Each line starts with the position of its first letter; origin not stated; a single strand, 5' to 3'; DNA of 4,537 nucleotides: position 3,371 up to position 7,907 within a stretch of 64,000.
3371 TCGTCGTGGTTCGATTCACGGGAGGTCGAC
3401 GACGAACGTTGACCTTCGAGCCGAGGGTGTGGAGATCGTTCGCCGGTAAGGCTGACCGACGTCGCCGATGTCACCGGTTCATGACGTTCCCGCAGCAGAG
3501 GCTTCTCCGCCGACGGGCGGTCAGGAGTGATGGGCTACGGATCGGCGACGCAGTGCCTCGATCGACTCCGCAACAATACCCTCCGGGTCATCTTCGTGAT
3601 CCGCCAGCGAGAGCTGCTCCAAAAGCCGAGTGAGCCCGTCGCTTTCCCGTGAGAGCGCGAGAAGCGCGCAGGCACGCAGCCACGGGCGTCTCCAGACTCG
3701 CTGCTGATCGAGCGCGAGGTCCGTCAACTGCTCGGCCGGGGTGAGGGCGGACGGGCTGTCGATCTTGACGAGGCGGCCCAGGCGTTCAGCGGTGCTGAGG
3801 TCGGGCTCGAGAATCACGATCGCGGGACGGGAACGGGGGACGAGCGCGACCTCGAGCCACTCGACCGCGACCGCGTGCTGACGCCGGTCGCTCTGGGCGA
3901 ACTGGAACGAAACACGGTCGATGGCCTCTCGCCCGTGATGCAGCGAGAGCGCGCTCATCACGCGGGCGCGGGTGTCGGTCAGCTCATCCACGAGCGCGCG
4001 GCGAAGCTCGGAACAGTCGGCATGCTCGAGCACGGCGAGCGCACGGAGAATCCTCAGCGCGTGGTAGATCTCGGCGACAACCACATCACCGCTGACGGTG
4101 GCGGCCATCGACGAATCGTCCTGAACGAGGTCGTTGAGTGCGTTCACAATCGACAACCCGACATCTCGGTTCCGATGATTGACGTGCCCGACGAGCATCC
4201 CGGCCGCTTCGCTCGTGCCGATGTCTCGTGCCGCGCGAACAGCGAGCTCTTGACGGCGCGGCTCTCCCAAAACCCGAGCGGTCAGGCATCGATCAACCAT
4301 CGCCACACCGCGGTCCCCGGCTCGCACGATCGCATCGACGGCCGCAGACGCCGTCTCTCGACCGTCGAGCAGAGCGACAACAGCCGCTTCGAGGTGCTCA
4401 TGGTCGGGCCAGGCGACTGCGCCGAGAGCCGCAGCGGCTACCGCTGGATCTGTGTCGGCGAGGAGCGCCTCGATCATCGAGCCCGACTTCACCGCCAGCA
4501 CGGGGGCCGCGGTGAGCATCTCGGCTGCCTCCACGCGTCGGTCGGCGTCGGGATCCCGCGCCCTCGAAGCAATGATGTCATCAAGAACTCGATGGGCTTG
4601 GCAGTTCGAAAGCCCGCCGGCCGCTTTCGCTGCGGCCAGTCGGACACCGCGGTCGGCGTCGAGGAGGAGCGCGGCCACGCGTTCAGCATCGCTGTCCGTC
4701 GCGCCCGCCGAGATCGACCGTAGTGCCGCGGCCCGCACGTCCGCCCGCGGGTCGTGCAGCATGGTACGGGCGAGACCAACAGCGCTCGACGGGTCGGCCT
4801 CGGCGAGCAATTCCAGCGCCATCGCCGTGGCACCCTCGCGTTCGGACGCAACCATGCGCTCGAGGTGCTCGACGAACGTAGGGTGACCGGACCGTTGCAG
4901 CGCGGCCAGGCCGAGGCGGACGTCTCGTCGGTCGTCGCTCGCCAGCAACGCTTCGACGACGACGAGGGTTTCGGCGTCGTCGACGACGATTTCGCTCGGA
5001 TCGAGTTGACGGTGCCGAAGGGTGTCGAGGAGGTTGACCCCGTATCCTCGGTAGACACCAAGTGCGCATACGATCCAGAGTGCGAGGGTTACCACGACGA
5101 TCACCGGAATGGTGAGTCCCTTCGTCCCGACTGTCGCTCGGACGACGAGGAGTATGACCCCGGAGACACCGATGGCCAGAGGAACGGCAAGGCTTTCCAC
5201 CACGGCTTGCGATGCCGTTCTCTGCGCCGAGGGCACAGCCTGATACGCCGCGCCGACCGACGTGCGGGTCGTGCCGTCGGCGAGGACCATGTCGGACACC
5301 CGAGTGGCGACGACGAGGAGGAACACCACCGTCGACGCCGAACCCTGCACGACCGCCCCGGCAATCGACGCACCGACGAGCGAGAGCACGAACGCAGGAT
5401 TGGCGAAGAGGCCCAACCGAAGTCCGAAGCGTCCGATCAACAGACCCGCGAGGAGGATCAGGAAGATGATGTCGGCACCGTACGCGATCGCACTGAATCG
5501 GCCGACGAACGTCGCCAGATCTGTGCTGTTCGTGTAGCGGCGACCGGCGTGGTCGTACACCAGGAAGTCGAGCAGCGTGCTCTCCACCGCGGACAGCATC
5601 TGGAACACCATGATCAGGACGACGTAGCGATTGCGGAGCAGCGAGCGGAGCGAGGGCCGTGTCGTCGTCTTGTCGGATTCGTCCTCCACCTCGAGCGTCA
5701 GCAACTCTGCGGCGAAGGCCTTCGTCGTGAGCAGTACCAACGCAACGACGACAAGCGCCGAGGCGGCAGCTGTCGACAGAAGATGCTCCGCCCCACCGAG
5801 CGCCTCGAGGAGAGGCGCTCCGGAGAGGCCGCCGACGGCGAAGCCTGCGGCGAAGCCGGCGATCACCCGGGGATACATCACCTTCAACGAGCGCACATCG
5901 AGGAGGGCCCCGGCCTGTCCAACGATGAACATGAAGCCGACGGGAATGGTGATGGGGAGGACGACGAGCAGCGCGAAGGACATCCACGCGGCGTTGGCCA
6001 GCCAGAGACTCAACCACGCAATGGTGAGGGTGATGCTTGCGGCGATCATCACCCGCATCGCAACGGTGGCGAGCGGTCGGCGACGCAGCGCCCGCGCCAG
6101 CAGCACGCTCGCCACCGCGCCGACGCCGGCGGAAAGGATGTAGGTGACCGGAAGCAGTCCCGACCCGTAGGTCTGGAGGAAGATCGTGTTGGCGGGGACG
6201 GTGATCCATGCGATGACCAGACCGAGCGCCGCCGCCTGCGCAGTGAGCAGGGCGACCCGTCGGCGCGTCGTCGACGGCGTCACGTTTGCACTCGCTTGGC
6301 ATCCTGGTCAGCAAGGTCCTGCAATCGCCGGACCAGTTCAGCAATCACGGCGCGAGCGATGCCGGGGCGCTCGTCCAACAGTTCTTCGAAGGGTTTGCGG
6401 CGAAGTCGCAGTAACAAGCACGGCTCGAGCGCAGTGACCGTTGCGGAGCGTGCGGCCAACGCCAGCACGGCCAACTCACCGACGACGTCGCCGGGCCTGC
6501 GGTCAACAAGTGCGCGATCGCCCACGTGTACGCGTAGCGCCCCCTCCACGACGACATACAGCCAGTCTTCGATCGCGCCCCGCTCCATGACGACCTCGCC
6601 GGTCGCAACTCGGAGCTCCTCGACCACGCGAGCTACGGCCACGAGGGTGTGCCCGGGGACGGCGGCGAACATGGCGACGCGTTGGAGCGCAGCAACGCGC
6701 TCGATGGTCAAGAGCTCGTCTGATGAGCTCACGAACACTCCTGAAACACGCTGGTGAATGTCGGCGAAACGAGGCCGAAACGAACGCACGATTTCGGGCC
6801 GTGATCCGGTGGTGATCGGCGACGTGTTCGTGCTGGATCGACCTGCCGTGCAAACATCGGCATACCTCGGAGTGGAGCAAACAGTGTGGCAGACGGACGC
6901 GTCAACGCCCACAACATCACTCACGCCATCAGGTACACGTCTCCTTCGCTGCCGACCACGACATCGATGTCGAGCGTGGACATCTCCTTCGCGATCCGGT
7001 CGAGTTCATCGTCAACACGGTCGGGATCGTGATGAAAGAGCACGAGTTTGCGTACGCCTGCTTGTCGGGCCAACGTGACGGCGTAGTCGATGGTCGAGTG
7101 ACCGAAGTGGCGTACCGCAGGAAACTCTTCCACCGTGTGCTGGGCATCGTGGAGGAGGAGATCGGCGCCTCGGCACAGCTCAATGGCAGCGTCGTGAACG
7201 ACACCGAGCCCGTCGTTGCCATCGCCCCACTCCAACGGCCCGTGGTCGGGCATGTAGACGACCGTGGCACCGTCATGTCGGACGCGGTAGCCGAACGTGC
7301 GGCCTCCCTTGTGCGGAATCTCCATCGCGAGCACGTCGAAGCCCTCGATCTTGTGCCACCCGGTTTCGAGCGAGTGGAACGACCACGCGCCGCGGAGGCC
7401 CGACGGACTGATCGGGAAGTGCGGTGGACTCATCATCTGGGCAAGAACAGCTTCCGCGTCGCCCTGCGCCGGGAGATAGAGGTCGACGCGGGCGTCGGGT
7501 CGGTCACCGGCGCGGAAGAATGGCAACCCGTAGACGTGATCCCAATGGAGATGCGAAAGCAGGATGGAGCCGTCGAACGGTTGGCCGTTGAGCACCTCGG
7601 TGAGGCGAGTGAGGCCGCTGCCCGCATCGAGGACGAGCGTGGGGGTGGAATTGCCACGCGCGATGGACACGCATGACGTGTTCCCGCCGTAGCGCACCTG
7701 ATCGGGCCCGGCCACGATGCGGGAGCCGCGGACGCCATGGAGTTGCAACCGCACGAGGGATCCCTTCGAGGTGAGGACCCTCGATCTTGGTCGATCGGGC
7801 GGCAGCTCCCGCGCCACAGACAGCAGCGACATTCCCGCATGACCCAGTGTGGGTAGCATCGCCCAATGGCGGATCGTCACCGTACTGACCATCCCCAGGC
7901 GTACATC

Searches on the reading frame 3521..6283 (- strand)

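Call 79: search_protein_families(library=ncbifam, proteins=[window:3521-6283:-], max_evalue=0.01)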
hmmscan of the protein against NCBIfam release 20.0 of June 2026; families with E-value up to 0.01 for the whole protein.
window:3521-6283:- (920 aa): 1 family
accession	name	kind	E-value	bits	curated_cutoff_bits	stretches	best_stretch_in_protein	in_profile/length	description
TIGR00769.1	AAA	superfamily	0.00067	18.7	387.2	1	197-408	242-466/472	NTP/NDP exchange transporter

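Call 80: search_protein_families(library=pfam, proteins=[window:3521-6283:-], max_evalue=0.01)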
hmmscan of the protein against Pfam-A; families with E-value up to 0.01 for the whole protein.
window:3521-6283:- (920 aa): 2 families
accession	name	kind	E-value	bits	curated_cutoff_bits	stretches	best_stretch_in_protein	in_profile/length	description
PF13646.12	HEAT_2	-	3.5e-05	24.4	27.7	2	508-590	7-87/88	HEAT repeats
PF03219.20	TLC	-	8.3e-05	22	21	1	184-412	248-489/491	TLC ATP/ADP transporter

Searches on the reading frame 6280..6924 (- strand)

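Call 79: search_protein_families(library=ncbifam, proteins=[window:6280-6924:-], max_evalue=0.01)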
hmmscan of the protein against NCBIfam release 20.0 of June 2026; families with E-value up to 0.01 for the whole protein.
window:6280-6924:- (214 aa): 6 families
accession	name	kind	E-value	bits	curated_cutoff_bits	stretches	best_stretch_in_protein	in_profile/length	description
NF058543.1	ActPatMycb56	equivalog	3.7e-12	45.7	460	1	84-201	2-122/317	acetyltransferase Pat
NF041163.2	encap_f2b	equivalog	3.8e-07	29.6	400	1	79-195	72-195/450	family 2B encapsulin nanocompartment shell protein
NF008732.0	PRK11753.1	equivalog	4.7e-06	26.2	266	1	106-205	28-133/214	cAMP-activated global transcriptional regulator CRP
TIGR03896.1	cyc_nuc_ocin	subfamily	6.7e-06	25.7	161.05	1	100-192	160-257/317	bacteriocin-type transport-associated protein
NF006901.0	PRK09392.1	equivalog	0.00081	18.8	211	1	77-200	6-133/236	transcriptional activator FtrB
NF007707.0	PRK10402.1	subfamily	0.0095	15.6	180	0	99-183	29-118/226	transcriptional regulator YeiL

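Call 80: search_protein_families(library=pfam, proteins=[window:6280-6924:-], max_evalue=0.01)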
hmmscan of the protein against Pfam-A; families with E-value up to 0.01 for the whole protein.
window:6280-6924:- (214 aa): 1 family
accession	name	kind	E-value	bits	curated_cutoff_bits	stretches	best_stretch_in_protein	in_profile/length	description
PF00027.35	cNMP_binding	-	8e-16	58.2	27.5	1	105-185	3-88/89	Cyclic nucleotide-binding domain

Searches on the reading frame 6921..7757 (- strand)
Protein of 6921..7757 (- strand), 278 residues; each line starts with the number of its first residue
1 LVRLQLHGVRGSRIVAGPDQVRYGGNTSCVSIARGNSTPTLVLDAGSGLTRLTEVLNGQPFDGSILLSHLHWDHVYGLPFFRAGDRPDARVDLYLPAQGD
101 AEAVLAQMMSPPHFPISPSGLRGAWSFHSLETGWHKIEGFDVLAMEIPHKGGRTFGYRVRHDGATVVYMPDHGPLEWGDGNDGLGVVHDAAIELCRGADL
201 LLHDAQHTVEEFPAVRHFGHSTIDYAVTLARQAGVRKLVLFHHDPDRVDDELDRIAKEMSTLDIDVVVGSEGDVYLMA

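Call 77: search_solved_structures(query=window:6942-7757:-, max_evalue=0.01, show_alignments=1)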
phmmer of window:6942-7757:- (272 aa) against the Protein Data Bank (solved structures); distinct sequences matched with E-value up to 0.01: 5.
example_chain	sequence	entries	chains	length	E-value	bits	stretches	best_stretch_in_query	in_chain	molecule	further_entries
2cbn_A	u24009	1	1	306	3.6e-10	43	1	189-251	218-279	RIBONUCLEASE Z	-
3zwf_A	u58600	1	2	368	1.6e-08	37.6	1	182-244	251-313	ZINC PHOSPHODIESTERASE ELAC PROTEIN 1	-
1y44_A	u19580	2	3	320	4.3e-07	32.9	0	187-246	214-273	Ribonuclease Z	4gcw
2fk6_A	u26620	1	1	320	8.9e-06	28.6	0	187-246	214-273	RIBONUCLEASE Z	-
1ww1_A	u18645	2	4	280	0.0055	19.4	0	193-254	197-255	tRNase Z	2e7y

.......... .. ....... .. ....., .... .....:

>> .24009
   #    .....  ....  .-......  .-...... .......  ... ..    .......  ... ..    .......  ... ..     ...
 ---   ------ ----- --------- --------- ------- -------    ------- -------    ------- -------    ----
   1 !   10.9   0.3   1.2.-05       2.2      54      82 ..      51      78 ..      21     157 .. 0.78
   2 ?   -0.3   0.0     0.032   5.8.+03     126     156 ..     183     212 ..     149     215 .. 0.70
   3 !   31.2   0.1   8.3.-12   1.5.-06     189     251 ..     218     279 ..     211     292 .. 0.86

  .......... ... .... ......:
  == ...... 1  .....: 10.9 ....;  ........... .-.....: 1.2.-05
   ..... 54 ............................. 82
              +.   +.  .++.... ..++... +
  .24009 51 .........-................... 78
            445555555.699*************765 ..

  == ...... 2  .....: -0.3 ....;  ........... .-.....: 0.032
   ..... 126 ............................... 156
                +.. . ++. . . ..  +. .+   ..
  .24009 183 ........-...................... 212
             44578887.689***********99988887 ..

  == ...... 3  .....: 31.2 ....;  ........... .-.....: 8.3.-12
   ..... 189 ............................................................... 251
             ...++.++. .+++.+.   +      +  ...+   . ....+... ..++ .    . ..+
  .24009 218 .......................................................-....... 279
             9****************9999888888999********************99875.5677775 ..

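Call 79: search_protein_families(library=ncbifam, proteins=[window:6921-7757:-], max_evalue=0.01)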
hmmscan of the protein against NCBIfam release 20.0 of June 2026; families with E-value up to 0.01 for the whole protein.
window:6921-7757:- (278 aa): 11 families
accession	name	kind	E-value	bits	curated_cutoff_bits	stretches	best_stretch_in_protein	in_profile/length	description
TIGR02651.1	RNase_Z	equivalog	1.5e-14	53.7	292.95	1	189-271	214-296/302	ribonuclease Z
NF041851.1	cyc_nuc_deg_phdiest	equivalog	1.3e-12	47.6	400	1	4-268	3-244/253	cyclic nucleotide-degrading phosphodiesterase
NF000801.0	PRK00055.1-3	equivalog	7.9e-12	44.8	252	1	189-258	217-284/307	ribonuclease Z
NF000800.0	PRK00055.1-1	equivalog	3.9e-10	39.2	398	1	189-260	217-288/305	ribonuclease Z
NF000805.0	PRK00055.2-3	equivalog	6.5e-10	38.7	416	1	189-268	213-291/307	ribonuclease Z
TIGR02649.1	true_RNase_BN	exception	2.5e-09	36.6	563.7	1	188-251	215-277/304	ribonuclease BN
NF002558.0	PRK02126.1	subfamily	2.3e-08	33.4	315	1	192-259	262-328/345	ribonuclease Z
NF041257.1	GntH_guanitoxin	equivalog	4.6e-07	29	333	1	17-90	21-96/374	guanitoxin biosynthesis MBL fold metallo-hydrolase GntH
NF000806.0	PRK00055.2-4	equivalog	3.7e-06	26.4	363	1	153-247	158-245/280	ribonuclease Z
TIGR03307.1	PhnP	equivalog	1.7e-05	24.3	272.25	1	29-175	38-166/249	phosphonate metabolism protein PhnP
NF000804.0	PRK00055.2-1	equivalog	2.1e-05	23.7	402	1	189-269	213-291/306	ribonuclease Z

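Call 80: search_protein_families(library=pfam, proteins=[window:6921-7757:-], max_evalue=0.01)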
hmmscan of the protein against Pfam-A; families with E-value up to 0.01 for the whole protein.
window:6921-7757:- (278 aa): 2 families
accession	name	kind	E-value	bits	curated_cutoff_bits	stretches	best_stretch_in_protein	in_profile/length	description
PF12706.13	Lactamase_B_2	-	2.1e-19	70.4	27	1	64-243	33-200/200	Beta-lactamase superfamily domain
PF00753.33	Lactamase_B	-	0.00023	21.6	22.7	1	24-200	3-160/196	Metallo-beta-lactamase superfamily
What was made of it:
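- On Class II (MBL-fold) cNMP phosphodiesterase (protein X, 6921-7757): Lactamase_B_2 E 2e-19 (call 80).
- Closest known: Class II. Same: Protein X has the MBL fold and the HxHxDH motif, and aligns along its full length to NCBIfam NF041851 (calls 79, 80).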

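Call 87: search_solved_structures(query=A5, max_evalue=0.1, show_alignments=0)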
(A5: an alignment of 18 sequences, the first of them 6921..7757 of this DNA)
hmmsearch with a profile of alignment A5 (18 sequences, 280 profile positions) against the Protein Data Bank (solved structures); distinct sequences matched with E-value up to 0.1: 14.
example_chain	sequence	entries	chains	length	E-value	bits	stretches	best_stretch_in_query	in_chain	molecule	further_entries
2cbn_A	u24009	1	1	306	5.4e-11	45.3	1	192-273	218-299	RIBONUCLEASE Z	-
3zwf_A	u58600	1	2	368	1.2e-10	44.1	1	187-249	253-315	ZINC PHOSPHODIESTERASE ELAC PROTEIN 1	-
1y44_A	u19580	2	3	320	2.1e-10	43.4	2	190-261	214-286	Ribonuclease Z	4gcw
2fk6_A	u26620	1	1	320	4.6e-09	39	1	190-261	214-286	RIBONUCLEASE Z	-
5mtz_A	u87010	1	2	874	1.1e-06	31.2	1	189-262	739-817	Ribonuclease Z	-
1ww1_A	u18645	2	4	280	5.8e-05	25.5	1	198-269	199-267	tRNase Z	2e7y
9ey0_E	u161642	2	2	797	0.00019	23.8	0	192-248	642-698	Zinc phosphodiesterase ELAC protein 2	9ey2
8z0p_A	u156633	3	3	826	0.00022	23.6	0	192-248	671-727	Zinc phosphodiesterase ELAC protein 2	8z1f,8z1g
8rr1_E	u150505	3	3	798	0.0014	21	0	192-248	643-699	Zinc phosphodiesterase ELAC protein 2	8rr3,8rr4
1zkp_A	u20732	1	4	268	0.0022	20.4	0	23-84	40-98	hypothetical protein BA1088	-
8gyg_A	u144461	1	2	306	0.0028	20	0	40-81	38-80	Arysulfatase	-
6kns_A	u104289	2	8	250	0.004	19.5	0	188-266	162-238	Putative metal-dependent hydrolase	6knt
9ey1_E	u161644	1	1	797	0.0054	19.1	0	192-248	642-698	Zinc phosphodiesterase ELAC protein 2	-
8cbl_E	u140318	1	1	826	0.0061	18.9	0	192-248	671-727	Zinc phosphodiesterase ELAC protein 2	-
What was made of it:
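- On Class II (MBL-fold) cNMP phosphodiesterase (protein X, 6921-7757): RNase Z/ELAC are the best PDB matches (calls 77, 79, 80, 87).
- Closest known: Class II. Different: The closest solved sequences are RNase Z/ELAC (calls 77, 87).
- X scores far below the NCBIfam cut-off (47.6 against 400 bits), and its closest solved relatives are RNase Z enzymes (calls 79, 87).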
